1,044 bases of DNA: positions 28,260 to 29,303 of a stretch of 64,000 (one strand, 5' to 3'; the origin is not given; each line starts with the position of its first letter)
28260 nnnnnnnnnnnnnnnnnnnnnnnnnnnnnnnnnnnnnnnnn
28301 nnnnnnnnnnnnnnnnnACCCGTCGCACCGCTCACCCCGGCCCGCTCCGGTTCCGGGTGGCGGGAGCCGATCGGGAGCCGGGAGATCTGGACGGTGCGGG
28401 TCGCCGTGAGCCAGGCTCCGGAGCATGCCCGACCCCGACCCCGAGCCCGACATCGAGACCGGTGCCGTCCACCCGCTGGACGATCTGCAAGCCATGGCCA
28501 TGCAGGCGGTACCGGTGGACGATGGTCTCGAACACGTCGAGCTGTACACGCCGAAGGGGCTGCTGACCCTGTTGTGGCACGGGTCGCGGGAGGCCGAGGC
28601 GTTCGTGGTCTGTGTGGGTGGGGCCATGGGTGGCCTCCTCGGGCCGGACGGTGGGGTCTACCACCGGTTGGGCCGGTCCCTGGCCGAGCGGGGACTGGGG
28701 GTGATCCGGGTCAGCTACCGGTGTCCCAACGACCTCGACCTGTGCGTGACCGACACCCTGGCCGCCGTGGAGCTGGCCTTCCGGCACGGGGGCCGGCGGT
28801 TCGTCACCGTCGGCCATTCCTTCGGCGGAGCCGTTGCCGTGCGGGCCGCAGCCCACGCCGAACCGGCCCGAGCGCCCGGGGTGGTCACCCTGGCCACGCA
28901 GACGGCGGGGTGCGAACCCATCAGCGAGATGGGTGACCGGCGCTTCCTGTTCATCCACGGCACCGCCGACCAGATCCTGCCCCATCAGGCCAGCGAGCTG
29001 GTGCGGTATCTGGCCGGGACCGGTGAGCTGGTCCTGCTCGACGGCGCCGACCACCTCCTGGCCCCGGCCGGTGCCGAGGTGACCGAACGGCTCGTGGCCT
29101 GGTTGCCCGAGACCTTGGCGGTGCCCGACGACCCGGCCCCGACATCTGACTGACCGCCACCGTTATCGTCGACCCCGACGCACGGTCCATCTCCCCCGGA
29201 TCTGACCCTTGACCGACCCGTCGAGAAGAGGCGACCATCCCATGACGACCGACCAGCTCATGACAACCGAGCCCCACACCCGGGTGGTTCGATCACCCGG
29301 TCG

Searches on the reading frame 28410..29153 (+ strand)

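Call 36: search_protein_families(library=pfam, proteins=[window:28410-29153:+], max_evalue=0.0001)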
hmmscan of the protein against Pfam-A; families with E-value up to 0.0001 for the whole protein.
window:28410-29153:+ (247 aa): 3 families
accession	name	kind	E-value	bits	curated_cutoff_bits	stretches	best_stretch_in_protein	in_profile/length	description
PF12695.13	Abhydrolase_5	-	1.7e-07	31.6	27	1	83-215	14-140/164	Alpha/beta hydrolase family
PF12146.15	Hydrolase_4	-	4.7e-07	29.8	27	0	107-165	53-111/239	Serine aminopeptidase, S33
PF00561.26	Abhydrolase_1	-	8e-07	29.4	25.8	0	126-168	66-103/245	alpha/beta hydrolase fold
